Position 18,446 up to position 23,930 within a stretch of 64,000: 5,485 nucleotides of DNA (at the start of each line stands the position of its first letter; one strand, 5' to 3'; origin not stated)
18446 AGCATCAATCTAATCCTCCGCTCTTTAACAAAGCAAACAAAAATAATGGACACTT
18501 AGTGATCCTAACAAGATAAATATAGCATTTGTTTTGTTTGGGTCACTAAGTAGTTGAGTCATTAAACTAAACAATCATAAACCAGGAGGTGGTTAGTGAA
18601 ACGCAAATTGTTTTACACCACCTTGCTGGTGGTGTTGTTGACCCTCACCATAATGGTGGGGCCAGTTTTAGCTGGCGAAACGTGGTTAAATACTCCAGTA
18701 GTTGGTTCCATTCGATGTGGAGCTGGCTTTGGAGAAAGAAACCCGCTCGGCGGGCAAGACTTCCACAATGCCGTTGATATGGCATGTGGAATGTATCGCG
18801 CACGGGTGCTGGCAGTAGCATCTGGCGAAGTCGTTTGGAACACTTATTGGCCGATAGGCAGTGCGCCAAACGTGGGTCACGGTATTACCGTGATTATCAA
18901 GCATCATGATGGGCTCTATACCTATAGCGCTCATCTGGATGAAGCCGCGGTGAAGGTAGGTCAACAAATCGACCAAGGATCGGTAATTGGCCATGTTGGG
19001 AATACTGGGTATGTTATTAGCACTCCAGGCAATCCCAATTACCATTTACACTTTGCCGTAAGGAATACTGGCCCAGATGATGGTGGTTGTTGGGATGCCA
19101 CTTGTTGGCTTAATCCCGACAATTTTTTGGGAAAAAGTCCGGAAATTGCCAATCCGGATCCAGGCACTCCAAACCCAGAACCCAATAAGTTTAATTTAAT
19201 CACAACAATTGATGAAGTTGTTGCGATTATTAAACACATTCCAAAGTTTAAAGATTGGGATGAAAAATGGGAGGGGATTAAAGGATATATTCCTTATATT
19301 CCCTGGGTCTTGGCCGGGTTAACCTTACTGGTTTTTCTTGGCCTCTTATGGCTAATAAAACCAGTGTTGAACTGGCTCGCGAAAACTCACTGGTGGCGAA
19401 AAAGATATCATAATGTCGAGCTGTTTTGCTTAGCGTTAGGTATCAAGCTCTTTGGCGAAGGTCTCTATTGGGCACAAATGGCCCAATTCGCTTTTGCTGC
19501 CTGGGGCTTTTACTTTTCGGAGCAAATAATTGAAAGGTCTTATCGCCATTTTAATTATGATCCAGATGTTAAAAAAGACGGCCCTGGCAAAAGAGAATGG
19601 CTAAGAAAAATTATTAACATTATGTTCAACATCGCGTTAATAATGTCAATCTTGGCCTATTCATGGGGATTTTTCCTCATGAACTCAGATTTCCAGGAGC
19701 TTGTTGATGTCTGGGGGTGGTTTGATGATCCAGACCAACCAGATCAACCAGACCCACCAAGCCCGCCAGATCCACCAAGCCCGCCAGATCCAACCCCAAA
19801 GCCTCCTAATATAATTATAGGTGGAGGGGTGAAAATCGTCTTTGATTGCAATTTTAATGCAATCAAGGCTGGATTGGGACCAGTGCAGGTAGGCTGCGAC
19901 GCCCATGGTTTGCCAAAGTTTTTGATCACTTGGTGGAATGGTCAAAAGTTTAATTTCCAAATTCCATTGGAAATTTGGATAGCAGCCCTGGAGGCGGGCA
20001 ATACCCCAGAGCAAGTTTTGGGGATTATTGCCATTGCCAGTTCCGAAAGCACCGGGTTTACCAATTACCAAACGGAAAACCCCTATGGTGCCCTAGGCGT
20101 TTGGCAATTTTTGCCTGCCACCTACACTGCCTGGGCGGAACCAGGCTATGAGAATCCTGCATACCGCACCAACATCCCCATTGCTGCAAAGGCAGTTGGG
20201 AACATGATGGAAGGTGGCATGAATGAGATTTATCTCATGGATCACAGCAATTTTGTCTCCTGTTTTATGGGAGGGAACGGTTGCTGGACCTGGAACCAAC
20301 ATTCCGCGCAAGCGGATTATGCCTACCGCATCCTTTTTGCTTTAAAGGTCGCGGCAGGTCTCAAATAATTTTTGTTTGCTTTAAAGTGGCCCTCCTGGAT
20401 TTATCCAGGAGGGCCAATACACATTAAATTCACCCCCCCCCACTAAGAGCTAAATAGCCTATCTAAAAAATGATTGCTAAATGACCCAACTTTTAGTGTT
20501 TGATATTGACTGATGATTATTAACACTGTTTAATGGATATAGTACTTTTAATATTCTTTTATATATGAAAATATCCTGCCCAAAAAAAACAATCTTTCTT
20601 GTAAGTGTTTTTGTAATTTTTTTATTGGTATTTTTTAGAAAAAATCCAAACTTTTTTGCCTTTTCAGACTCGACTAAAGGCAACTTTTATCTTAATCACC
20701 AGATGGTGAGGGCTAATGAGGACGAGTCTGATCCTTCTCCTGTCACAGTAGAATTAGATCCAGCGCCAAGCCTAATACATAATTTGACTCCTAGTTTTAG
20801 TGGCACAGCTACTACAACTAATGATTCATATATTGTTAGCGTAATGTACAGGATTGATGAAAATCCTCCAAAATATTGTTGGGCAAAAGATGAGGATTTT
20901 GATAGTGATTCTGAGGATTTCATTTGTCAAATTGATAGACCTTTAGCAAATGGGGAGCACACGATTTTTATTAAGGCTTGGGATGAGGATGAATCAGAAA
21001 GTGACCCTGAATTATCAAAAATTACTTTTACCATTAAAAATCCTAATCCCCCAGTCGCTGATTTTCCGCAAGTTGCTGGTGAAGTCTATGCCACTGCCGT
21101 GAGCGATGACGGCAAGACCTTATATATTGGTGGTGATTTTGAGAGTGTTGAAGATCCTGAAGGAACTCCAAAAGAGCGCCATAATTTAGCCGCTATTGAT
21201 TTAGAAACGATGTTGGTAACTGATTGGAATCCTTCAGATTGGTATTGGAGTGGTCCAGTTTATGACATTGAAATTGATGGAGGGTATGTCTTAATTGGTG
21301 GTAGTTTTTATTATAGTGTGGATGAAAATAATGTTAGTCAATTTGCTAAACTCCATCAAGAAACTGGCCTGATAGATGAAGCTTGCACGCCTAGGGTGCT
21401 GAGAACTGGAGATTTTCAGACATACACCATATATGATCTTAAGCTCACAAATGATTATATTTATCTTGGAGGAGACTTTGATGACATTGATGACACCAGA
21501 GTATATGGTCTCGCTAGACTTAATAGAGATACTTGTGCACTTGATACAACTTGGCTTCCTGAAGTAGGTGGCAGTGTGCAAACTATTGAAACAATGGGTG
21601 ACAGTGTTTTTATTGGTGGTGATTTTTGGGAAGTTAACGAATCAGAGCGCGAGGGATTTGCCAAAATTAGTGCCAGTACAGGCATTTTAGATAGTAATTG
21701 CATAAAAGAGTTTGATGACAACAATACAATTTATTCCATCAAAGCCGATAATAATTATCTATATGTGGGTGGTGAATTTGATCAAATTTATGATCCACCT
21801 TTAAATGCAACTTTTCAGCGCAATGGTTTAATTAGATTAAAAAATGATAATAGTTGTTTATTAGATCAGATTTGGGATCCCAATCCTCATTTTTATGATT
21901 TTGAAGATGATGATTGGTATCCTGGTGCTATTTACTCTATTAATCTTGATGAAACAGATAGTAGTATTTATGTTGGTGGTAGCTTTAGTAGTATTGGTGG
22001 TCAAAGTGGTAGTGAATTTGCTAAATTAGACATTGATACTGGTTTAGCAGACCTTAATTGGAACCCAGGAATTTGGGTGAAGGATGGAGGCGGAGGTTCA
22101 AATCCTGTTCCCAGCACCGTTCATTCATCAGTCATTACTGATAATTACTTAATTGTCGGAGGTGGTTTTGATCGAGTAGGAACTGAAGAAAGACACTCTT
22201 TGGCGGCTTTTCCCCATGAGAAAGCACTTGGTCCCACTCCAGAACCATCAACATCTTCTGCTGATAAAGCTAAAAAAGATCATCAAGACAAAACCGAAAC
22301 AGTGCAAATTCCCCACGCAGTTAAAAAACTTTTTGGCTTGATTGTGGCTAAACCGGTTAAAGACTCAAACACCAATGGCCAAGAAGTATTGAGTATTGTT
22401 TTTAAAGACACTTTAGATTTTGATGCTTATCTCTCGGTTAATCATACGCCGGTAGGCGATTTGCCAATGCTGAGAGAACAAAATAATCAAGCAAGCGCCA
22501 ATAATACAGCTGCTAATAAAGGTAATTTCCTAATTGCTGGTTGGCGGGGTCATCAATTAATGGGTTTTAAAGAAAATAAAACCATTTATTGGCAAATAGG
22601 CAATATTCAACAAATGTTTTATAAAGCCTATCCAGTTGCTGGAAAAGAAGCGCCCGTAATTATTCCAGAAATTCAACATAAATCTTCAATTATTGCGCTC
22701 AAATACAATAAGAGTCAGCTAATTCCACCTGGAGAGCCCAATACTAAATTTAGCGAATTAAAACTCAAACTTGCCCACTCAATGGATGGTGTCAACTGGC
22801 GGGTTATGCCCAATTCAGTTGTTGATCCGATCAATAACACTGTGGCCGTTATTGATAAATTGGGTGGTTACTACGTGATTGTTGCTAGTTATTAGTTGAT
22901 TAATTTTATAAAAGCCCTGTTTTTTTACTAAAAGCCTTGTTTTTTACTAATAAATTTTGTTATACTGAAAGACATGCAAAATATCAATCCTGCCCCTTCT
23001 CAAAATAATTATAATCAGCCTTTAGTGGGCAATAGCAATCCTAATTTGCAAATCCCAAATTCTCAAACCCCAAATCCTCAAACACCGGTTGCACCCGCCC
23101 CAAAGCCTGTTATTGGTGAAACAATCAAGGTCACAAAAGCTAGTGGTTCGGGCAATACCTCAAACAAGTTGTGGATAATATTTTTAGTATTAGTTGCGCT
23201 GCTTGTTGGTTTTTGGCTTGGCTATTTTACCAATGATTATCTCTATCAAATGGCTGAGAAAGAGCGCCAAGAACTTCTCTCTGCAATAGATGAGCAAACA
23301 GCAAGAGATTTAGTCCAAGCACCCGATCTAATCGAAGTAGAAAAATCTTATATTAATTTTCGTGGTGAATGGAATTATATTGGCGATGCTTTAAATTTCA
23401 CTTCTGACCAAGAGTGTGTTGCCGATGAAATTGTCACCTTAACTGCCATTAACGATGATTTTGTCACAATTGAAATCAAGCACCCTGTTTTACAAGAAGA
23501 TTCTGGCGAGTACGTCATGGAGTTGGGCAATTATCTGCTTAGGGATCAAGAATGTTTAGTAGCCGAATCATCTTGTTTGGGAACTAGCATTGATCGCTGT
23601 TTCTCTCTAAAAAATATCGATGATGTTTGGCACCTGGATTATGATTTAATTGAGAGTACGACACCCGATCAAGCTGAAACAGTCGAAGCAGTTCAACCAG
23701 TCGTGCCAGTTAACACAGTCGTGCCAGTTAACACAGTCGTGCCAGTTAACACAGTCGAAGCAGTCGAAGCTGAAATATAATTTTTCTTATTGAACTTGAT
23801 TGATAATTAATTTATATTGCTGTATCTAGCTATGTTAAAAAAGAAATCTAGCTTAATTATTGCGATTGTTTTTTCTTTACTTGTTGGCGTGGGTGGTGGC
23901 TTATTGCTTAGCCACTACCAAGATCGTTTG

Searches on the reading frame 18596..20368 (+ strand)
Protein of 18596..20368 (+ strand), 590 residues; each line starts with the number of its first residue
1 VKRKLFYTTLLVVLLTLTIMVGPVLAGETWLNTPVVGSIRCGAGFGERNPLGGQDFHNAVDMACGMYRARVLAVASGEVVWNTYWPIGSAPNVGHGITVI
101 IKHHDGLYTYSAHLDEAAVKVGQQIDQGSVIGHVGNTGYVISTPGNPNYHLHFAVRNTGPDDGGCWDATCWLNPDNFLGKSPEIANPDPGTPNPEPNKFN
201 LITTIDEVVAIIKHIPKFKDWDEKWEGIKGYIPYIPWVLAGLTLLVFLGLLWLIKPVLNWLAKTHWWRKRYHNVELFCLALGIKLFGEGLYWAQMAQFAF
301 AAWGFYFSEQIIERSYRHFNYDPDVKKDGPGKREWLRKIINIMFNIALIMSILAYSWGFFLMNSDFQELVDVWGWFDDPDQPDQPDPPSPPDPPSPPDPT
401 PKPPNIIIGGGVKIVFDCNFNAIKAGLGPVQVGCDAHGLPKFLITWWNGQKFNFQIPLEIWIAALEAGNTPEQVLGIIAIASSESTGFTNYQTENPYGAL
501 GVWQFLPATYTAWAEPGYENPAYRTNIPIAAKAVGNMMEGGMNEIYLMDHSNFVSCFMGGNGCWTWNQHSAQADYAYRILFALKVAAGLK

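Call 6: search_protein_families(library=pfam, proteins=[window:18596-20368:+], max_evalue=0.01)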
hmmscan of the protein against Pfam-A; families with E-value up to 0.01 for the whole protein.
window:18596-20368:+ (590 aa): 3 families
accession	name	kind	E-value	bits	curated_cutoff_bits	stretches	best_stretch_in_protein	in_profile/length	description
PF01551.29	Peptidase_M23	-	8e-19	68.1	28.7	1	56-159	2-91/96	Peptidase family M23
PF18013.6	Phage_lysozyme2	-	0.00019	22.1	28.2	1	459-513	5-64/140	Phage tail lysozyme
PF01464.25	SLT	-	0.0015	18.5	21.3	1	461-539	3-77/117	Transglycosylase SLT domain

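Call 22: search_protein_families(library=ncbifam, proteins=[window:18596-20368:+], max_evalue=0.1)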
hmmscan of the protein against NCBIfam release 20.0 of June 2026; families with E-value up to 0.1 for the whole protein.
window:18596-20368:+ (590 aa): 13 families
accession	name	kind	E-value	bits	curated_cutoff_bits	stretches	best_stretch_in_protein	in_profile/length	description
NF052530.1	Heli_ShapePgp3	exception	7.5e-10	38.4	300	1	96-158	198-254/270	peptidoglycan metallopeptidase Pgp3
NF050804.1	CellDivDipMCaul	equivalog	2e-09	36.8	900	1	69-156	539-614/634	cell division endopeptidase DipM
NF052336.1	PdgHdaseHSB100310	equivalog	3.2e-09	36.6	500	1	3-159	7-145/316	peptidoglycan hydrolase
NF052529.1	PG_M23_Pgp6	exception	9.9e-08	31.1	600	1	54-159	332-423/452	peptidoglycan metallopeptidase Pgp6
NF053738.1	S2SprSpoIIQBc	equivalog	4.3e-07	29.8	250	1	96-159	155-214/232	stage II sporulation protein SpoIIQ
NF008652.0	PRK11649.1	equivalog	1e-06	27.7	341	1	33-154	286-396/439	murein DD-endopeptidase MepM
NF053824.1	PdgNdpepShyC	equivalog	4.5e-06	25.8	700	1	94-153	325-380/429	peptidoglycan DD-endopeptidase ShyC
NF040883.1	amid_act_ActS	equivalog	0.00022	20.6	375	1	68-139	146-211/242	amidase activator ActS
NF008123.1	PRK10871.1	equivalog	0.00039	19.9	311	1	60-159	268-353/365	murein hydrolase activator NlpD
NF053825.1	PdgNdpepShyA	equivalog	0.0004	19.2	700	1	55-142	294-373/425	peptidoglycan DD-endopeptidase ShyA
NF041208.1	celldiv_DipM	equivalog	0.0024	17.2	740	1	94-157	349-406/419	cell division endopeptidase DipM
NF008644.1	PRK11637.1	equivalog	0.013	14.5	270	1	71-156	299-371/385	murein hydrolase activator EnvC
NF047755.1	LIC_10271_M23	exception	0.018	14.8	180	1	99-134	151-186/207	LIC_10271 family cell wall hydrolase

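Call 23: search_protein_families(library=phrogs, proteins=[window:18596-20368:+], max_evalue=0.1)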
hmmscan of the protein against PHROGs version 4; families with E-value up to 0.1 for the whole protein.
window:18596-20368:+ (590 aa): 20 families
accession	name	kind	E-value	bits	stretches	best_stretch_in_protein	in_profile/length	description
phrog_7767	-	other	2e-16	61.3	1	42-159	7-110/194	metallo-endopeptidase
phrog_1067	-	head and packaging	1.1e-12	48.3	1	49-159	754-848/991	minor head protein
phrog_14988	-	other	8.7e-12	46.3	1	41-156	16-127/272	peptidase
phrog_3578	-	lysis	1.9e-11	45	1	40-182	215-360/405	endolysin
phrog_21656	-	other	9e-11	41.5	1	52-158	632-732/1022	peptidase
phrog_6700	-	lysis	1.3e-09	36.6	1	50-159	2619-2715/2898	endolysin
phrog_36429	-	unknown function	6e-09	35.1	1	48-186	121-241/1159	-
phrog_28672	-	other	4.9e-08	33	1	42-157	277-377/397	metallo-endopeptidase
phrog_8537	-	unknown function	1.6e-07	32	1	97-172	47-118/384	-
phrog_10030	-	tail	5.5e-07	28.2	1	54-159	1911-2009/2105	tail length tape measure protein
phrog_4070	-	tail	1.1e-06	28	1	97-174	655-729/989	tail length tape measure protein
phrog_880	-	lysis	1.1e-05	26.1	1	37-212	13-168/435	endolysin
phrog_11037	-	unknown function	2.9e-05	24.5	1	60-155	194-283/365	-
phrog_167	-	tail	5e-05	22.2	1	54-148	1214-1284/1555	tail length tape measure protein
phrog_3084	-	lysis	5.4e-05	23.4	1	34-194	5-156/468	endolysin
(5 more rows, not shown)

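Call 93: search_protein_families(library=padloc, proteins=[window:18596-20368:+], max_evalue=0.01)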
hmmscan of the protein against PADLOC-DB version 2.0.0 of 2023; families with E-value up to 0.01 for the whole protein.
window:18596-20368:+ (590 aa): 0 families

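Call 99: search_solved_structures(query=window:18596-20368:+, max_evalue=0.01)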
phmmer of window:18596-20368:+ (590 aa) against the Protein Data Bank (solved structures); distinct sequences matched with E-value up to 0.01: 20.
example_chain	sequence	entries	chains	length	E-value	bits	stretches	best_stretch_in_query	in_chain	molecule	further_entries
9k2v_E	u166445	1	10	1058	7.3e-07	31.3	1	69-180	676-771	Internal protein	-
5j1l_A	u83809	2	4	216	1e-06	30.8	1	57-154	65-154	ToxR-activated gene (TagE)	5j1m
9gy1_A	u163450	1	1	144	1e-06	30.8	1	44-172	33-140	Peptidase, M23 family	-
7qrl_A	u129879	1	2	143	5.7e-06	28.4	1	71-152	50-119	DipM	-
7qrl_C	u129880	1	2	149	5.9e-06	28.3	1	71-147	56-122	DipM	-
2hsi_A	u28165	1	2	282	1.8e-05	26.7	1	23-147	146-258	Putative peptidase M23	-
5kvp_A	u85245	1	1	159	1.8e-05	26.7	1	70-163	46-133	Zoocin A endopeptidase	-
9m7n_A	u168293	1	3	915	1.9e-05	26.7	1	40-155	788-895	Gp16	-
6smk_A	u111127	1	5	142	0.00042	22.2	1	43-161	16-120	Peptidase_M23 domain-containing protein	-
6jmx_A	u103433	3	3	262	0.00064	21.6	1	96-156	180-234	Peptidase M23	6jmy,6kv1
5nmy_A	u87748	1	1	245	0.00066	21.5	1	39-191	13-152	Lysostaphin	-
4qp5_A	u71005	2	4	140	0.00071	21.5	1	38-153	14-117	Lysostaphin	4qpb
4lxc_A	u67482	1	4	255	0.0009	21.1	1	39-191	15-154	Lysostaphin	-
3uz0_B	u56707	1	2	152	0.0014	20.5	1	96-159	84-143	Stage II sporulation protein Q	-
6jn1_A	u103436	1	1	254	0.0026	19.6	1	96-141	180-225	Peptidase M23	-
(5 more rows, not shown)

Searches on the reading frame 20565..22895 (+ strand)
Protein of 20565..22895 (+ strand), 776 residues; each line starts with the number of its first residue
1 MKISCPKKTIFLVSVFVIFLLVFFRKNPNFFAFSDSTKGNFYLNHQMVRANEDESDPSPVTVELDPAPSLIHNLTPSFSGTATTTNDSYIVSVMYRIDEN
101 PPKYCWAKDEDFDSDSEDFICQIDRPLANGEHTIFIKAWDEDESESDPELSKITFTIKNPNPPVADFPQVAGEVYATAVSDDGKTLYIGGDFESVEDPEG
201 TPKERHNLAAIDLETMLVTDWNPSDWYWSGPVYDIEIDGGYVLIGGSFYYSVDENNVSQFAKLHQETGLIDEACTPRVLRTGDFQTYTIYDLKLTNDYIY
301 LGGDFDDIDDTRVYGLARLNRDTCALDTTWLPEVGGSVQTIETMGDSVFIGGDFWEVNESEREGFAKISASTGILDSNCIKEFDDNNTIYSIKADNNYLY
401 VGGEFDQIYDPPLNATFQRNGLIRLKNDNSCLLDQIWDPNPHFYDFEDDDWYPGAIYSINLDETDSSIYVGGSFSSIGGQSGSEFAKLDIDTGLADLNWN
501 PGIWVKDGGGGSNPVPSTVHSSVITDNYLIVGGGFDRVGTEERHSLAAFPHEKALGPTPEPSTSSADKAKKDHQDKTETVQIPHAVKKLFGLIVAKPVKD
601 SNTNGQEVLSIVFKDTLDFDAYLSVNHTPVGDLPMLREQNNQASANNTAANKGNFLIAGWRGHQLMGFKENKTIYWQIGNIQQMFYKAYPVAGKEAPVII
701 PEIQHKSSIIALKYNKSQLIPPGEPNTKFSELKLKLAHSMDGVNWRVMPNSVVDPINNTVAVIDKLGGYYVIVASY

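Call 6: search_protein_families(library=pfam, proteins=[window:20565-22895:+], max_evalue=0.01)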
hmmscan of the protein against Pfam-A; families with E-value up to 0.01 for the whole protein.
window:20565-22895:+ (776 aa): 2 families
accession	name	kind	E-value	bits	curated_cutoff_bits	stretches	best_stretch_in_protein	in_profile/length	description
PF17164.10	DUF5122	-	1.3e-09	38.6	27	0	465-489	3-27/36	Domain of unknown function (DUF5122) beta-propeller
PF12768.13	Rax2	-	2.2e-06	27.7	28.8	0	454-479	24-49/254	Rax2 C-terminal beta propeller domain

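Call 22: search_protein_families(library=ncbifam, proteins=[window:20565-22895:+], max_evalue=0.1)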
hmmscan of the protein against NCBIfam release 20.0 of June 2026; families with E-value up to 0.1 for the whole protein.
window:20565-22895:+ (776 aa): 1 family
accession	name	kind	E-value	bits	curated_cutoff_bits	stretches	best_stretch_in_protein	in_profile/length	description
TIGR03907.1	QH_beta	equivalog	0.0076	15.4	223.2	0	175-193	286-304/338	quinohemoprotein amine dehydrogenase subunit beta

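Call 23: search_protein_families(library=phrogs, proteins=[window:20565-22895:+], max_evalue=0.1)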
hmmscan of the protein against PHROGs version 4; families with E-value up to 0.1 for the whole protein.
window:20565-22895:+ (776 aa): 1 family
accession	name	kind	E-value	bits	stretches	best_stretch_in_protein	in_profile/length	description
phrog_5490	-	unknown function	9.3e-35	121.3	3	181-341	138-293/382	-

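Call 93: search_protein_families(library=padloc, proteins=[window:20565-22895:+], max_evalue=0.01)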
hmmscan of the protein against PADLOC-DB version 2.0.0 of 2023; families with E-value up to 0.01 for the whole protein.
window:20565-22895:+ (776 aa): 0 families

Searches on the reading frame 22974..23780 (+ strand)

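Call 6: search_protein_families(library=pfam, proteins=[window:22974-23780:+], max_evalue=0.01)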
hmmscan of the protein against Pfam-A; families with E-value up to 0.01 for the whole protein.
window:22974-23780:+ (268 aa): 0 families

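Call 22: search_protein_families(library=ncbifam, proteins=[window:22974-23780:+], max_evalue=0.1)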
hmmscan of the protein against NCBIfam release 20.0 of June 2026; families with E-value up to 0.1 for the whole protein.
window:22974-23780:+ (268 aa): 3 families
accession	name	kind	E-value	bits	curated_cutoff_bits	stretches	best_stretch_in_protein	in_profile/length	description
NF005411.0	PRK06975.1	equivalog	0.034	12.4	414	1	26-105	289-369/660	fused uroporphyrinogen-III synthase HemD/membrane protein HemX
NF007440.0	PRK09987.1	equivalog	0.041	13.2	308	1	78-164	95-184/299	dTDP-4-dehydrorhamnose reductase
NF045939.1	MHJ_0274_fam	hypoth_equivalog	0.097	12.4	80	0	66-116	3-54/165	MHJ_0274 family protein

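Call 23: search_protein_families(library=phrogs, proteins=[window:22974-23780:+], max_evalue=0.1)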
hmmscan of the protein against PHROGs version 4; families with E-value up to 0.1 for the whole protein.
window:22974-23780:+ (268 aa): 1 family
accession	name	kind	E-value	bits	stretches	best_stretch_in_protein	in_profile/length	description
phrog_1152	-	lysis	0.013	16.5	1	63-113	5-70/127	Rz-like spanin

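Call 93: search_protein_families(library=padloc, proteins=[window:22974-23780:+], max_evalue=0.01)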
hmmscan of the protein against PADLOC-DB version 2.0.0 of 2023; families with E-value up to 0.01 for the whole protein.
window:22974-23780:+ (268 aa): 0 families
